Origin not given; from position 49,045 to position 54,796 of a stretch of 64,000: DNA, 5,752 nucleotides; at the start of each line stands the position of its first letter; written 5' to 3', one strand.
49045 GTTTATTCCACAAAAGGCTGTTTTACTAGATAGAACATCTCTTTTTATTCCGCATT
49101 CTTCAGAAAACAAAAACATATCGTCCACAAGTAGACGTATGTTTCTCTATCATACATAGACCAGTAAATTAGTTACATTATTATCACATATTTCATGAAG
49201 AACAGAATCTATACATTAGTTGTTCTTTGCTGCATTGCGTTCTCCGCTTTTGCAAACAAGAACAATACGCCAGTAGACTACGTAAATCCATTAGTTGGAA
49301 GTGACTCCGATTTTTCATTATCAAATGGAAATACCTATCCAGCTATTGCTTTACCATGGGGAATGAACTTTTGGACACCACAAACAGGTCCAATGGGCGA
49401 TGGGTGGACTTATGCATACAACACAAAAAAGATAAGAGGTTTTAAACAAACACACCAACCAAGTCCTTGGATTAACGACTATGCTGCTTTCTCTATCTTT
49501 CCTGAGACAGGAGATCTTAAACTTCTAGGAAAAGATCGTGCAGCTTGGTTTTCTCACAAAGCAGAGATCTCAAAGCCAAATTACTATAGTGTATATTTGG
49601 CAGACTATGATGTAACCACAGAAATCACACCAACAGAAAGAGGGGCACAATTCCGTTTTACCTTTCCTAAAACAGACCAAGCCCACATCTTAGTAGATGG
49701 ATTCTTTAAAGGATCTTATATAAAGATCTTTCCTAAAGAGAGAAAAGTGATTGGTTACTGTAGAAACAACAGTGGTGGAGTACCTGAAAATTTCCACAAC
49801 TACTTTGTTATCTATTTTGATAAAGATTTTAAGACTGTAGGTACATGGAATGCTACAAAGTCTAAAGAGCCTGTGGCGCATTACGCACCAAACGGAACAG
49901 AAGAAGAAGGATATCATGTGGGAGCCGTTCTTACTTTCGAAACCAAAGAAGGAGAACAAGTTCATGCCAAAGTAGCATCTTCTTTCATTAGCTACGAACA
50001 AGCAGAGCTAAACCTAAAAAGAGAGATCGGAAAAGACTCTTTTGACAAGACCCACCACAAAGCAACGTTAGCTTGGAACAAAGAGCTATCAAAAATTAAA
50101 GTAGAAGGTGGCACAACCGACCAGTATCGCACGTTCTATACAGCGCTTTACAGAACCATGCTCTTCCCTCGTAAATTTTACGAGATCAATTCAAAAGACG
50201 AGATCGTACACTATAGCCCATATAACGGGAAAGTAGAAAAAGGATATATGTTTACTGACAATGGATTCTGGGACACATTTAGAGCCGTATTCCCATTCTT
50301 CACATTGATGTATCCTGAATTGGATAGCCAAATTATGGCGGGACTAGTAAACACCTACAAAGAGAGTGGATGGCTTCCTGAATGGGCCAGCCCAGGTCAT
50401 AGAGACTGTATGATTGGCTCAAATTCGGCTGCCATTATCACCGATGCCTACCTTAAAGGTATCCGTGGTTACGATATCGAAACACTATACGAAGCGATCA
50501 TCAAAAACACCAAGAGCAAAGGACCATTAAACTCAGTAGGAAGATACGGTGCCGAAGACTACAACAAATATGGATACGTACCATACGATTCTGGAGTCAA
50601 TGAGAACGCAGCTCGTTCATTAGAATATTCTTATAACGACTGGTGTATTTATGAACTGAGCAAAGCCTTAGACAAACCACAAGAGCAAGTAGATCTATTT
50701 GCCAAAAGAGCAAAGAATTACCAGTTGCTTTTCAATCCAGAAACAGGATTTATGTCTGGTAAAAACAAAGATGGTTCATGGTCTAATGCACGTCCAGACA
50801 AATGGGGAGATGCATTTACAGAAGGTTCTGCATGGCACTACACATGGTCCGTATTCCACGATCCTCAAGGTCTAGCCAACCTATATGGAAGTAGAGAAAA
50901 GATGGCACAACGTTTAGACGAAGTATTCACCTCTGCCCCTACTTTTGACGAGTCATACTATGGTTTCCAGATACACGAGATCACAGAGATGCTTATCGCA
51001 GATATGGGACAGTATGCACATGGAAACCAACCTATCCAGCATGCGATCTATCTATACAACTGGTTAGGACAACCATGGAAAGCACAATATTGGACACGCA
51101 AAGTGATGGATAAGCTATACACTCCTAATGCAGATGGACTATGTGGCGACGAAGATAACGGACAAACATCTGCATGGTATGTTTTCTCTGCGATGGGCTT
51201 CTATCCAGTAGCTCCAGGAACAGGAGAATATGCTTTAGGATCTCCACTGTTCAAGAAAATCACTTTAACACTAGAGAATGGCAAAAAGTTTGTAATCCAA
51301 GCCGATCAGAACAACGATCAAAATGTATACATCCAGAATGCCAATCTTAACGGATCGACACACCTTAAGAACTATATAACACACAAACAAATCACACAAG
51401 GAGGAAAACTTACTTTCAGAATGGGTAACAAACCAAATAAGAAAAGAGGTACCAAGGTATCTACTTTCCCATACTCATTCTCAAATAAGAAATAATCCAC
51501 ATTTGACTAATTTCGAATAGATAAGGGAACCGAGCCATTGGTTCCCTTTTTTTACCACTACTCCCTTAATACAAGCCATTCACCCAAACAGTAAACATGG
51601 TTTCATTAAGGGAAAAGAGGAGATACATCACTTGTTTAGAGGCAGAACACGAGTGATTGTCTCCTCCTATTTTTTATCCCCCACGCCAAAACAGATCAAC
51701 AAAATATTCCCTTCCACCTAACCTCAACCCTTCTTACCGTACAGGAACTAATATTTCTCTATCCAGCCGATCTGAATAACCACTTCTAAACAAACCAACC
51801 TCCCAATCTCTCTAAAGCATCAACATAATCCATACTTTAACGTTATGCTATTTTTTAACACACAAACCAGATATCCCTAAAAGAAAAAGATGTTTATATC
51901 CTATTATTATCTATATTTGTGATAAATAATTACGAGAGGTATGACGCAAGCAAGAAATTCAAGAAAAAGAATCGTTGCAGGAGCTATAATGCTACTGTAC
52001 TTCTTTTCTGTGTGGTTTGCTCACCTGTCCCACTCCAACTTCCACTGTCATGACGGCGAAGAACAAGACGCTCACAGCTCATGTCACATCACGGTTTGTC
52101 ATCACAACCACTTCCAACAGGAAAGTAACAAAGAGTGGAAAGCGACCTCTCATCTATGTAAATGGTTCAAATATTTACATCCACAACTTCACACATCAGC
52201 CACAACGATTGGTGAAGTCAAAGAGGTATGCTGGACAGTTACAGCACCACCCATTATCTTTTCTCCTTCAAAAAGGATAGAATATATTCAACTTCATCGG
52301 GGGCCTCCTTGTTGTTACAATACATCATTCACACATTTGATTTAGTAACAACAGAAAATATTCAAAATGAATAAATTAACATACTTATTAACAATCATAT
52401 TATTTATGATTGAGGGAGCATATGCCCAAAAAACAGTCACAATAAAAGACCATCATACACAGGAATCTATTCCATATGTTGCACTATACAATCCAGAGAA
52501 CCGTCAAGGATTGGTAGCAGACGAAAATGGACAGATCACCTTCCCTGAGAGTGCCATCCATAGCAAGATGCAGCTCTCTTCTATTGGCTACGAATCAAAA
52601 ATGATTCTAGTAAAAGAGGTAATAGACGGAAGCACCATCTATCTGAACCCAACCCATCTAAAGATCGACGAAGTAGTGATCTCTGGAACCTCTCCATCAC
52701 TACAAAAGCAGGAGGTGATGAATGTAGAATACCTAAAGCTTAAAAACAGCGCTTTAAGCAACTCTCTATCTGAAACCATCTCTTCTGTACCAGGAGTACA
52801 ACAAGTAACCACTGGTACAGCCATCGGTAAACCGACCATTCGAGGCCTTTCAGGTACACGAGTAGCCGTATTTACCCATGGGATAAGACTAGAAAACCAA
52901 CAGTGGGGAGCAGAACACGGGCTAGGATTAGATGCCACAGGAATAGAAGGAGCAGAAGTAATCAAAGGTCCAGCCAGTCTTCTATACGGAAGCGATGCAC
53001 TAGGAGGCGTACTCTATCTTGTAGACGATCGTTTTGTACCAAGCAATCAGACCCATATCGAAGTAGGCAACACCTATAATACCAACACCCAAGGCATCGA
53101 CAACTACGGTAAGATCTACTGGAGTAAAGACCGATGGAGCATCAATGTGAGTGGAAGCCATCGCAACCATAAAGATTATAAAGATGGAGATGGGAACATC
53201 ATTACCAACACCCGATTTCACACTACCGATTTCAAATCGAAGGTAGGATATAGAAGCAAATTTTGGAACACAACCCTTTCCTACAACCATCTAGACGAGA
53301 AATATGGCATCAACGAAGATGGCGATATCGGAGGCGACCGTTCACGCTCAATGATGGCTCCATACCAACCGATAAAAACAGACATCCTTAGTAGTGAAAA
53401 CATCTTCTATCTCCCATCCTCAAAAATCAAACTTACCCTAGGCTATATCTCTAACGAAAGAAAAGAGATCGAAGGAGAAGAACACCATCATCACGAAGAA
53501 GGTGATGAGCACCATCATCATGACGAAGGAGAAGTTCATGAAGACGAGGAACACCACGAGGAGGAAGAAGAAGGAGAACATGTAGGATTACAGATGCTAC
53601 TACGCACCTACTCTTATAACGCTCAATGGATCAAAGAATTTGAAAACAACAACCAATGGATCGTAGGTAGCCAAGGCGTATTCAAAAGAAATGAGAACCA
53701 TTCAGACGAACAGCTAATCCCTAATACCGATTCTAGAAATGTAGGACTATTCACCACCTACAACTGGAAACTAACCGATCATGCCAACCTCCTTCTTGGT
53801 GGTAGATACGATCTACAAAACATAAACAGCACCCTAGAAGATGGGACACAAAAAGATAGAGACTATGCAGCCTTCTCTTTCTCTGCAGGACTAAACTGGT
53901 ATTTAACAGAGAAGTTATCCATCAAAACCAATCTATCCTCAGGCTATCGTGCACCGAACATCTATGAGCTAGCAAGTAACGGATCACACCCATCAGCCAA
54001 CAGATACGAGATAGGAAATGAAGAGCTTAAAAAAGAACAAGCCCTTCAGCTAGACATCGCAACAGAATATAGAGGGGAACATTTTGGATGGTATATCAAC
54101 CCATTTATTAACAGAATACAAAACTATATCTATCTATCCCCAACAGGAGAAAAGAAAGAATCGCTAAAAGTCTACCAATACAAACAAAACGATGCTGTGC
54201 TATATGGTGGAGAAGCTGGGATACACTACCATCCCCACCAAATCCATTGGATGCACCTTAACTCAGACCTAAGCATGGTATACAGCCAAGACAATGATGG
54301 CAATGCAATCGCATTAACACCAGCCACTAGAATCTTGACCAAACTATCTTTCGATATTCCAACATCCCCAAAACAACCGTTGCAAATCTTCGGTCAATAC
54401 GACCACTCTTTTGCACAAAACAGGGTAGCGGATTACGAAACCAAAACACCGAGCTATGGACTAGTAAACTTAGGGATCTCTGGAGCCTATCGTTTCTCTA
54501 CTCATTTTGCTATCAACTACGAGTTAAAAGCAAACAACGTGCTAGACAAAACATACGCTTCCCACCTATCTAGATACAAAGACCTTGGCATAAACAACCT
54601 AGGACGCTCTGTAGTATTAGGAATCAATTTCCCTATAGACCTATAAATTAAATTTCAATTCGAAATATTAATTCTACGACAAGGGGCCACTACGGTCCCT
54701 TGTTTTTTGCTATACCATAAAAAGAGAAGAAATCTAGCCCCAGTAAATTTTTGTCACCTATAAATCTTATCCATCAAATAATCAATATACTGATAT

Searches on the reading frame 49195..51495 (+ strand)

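Call 76: search_protein_families(library=pfam, proteins=[window:49195-51495:+], max_evalue=0.00001)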
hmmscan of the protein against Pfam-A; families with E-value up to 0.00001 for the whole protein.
window:49195-51495:+ (766 aa): 2 families
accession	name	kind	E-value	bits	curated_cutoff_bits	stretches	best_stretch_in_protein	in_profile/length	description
PF07971.18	Glyco_hydro_92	-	6.3e-175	583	24.6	1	269-745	1-464/464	Glycosyl hydrolase family 92 catalytic domain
PF17678.7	Glyco_hydro_92N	-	1.7e-63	215.1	34.5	1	29-263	1-236/236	Glycosyl hydrolase family 92 N-terminal domain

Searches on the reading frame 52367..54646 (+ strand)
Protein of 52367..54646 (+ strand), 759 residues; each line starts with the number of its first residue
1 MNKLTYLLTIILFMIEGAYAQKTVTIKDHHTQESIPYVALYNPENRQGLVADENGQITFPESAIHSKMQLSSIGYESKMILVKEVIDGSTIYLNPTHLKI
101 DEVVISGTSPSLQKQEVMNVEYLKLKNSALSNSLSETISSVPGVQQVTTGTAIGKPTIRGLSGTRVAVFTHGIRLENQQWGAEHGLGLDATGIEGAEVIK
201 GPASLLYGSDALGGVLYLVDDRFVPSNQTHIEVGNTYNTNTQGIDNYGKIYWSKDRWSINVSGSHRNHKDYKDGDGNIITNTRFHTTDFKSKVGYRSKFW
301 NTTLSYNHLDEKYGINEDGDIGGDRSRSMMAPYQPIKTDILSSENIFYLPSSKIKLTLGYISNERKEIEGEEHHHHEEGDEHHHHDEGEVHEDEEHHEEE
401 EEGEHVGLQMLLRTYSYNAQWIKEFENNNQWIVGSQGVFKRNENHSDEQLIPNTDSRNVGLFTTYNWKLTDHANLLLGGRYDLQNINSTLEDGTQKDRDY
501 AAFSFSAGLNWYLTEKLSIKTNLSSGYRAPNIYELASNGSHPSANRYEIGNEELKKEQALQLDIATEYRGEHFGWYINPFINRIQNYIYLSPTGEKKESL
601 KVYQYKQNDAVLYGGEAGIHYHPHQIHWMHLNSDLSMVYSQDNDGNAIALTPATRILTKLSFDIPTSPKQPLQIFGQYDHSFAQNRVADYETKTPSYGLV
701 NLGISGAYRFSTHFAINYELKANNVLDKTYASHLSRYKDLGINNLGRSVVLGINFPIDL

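Call 3: search_protein_families(library=pfam, proteins=[window:52367-54646:+], max_evalue=1)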
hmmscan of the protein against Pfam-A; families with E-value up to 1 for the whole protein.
window:52367-54646:+ (759 aa): 6 families
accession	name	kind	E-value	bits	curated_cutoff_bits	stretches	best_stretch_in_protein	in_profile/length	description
PF00593.30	TonB_dep_Rec_b-barrel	-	2.3e-32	113.9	27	1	238-717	10-428/436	TonB dependent receptor-like, beta-barrel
PF07715.20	Plug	-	3.5e-17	63.3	23.9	1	127-215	19-107/107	TonB-dependent Receptor Plug Domain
PF13715.12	CarbopepD_reg_2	-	2.8e-06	27.7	32.2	1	25-105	4-88/88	CarboxypepD_reg-like domain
PF12099.14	DUF3575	-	0.034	13.9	21.1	1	477-530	90-142/177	Protein of unknown function (DUF3575)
PF13505.12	OMP_b-brl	-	0.05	14.2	28.7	1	418-545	47-165/175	Outer membrane protein beta-barrel domain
PF25720.1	Herpes_ORF28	-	0.058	13.1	40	1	417-473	53-110/233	Herpesvirus ORF28 domain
